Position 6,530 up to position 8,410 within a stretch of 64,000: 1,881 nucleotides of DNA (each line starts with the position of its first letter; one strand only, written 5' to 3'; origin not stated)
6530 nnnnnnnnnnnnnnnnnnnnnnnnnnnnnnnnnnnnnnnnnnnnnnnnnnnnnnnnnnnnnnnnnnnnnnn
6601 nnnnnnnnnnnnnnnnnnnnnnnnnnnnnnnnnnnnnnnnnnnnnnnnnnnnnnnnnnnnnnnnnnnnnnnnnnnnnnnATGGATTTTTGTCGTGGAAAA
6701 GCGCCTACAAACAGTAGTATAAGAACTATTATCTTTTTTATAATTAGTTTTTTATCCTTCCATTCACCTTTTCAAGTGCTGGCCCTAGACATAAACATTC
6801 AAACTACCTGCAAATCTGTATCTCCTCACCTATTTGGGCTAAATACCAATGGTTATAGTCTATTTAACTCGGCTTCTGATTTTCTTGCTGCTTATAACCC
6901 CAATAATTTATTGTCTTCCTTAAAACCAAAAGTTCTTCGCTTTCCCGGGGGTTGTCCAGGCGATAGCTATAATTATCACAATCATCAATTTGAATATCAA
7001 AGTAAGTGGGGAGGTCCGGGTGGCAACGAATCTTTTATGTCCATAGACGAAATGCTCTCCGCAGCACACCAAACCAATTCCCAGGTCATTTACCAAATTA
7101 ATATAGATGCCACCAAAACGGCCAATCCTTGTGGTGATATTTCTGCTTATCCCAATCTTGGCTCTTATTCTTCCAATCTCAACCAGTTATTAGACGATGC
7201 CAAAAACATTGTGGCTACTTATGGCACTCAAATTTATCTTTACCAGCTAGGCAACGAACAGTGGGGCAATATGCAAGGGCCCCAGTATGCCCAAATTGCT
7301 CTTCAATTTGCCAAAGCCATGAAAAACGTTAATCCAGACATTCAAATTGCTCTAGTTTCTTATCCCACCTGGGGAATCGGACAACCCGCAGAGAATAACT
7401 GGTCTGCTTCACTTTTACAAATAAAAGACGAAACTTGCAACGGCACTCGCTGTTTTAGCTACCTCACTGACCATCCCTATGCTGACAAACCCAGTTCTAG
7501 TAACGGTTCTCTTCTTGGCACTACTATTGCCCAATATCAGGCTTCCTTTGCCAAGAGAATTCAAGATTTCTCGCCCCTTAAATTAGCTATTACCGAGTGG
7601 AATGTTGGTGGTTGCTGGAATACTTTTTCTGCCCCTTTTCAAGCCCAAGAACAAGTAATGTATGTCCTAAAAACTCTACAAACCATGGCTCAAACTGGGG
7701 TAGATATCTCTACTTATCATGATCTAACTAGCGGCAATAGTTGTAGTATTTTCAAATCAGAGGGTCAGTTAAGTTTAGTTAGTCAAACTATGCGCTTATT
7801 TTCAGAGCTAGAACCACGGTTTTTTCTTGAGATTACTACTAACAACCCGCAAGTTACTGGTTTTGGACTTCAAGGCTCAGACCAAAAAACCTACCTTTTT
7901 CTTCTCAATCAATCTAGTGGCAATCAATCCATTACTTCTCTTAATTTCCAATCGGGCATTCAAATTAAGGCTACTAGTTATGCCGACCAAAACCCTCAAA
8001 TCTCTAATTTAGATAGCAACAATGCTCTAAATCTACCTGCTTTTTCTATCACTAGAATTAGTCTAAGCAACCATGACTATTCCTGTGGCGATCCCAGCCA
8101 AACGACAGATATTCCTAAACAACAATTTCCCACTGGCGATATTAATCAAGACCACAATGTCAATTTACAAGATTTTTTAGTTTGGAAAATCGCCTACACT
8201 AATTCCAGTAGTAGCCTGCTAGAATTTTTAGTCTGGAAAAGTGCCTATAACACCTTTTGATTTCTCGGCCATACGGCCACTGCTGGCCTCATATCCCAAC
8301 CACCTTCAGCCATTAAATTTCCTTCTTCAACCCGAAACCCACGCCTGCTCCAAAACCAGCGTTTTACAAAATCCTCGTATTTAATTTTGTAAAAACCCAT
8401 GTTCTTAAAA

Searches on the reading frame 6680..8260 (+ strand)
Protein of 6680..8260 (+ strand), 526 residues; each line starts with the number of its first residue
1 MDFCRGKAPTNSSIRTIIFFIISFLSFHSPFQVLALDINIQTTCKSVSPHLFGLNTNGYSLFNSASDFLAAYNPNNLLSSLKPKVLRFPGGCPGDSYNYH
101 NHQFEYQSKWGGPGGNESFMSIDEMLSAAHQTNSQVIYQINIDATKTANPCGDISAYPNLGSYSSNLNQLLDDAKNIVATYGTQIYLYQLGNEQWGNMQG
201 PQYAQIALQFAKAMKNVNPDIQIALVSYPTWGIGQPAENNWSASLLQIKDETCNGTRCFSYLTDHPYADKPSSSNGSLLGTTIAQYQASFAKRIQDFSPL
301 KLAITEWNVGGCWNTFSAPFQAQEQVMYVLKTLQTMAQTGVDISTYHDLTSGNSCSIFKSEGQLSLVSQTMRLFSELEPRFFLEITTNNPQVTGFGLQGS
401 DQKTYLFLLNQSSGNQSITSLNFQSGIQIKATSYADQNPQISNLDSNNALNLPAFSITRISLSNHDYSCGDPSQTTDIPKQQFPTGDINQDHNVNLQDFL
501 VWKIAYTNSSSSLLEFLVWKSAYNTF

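Call 32: search_protein_families(library=pfam, proteins=[window:6680-8260:+], max_evalue=0.01)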
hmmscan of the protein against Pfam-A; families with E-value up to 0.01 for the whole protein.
window:6680-8260:+ (526 aa): 0 families

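Call 33: search_protein_families(library=ncbifam, proteins=[window:6680-8260:+], max_evalue=0.01)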
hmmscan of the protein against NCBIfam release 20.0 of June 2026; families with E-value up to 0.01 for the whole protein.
window:6680-8260:+ (526 aa): 1 family
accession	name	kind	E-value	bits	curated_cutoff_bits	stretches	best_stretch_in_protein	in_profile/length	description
NF051901.1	ArabsyFurArfAAgro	equivalog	0.001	18.1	625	1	77-254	56-236/502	arabinosylfuranosidase ArfA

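Call 78: search_solved_structures(query=window:6680-8260:+, max_evalue=1)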
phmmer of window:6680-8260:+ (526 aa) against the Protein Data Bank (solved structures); distinct sequences matched with E-value up to 1: 6.
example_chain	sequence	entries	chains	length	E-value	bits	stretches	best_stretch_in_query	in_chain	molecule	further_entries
5o7z_A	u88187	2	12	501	0.12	14.1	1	121-261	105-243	Intracellular exo-alpha-(1->5)-L-arabinofuranosidase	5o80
1pz3_A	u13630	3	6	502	0.14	13.9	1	77-247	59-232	Alpha-L-arabinofuranosidase | Intracellular exo-alpha-(1->5)-L-arabinofuranosidase | GH51 a-l-arabinofuranosidase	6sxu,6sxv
2c7f_A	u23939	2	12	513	0.18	13.6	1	118-262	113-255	ALPHA-L-ARABINOFURANOSIDASE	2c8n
1pz2_A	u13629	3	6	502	0.33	12.7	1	77-247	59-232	Alpha-L-arabinofuranosidase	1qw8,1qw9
5o81_A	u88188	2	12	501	0.34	12.7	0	121-261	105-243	Intracellular exo-alpha-(1->5)-L-arabinofuranosidase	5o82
2vrk_A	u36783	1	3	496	0.68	11.7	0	78-219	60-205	ALPHA-L-ARABINOFURANOSIDASE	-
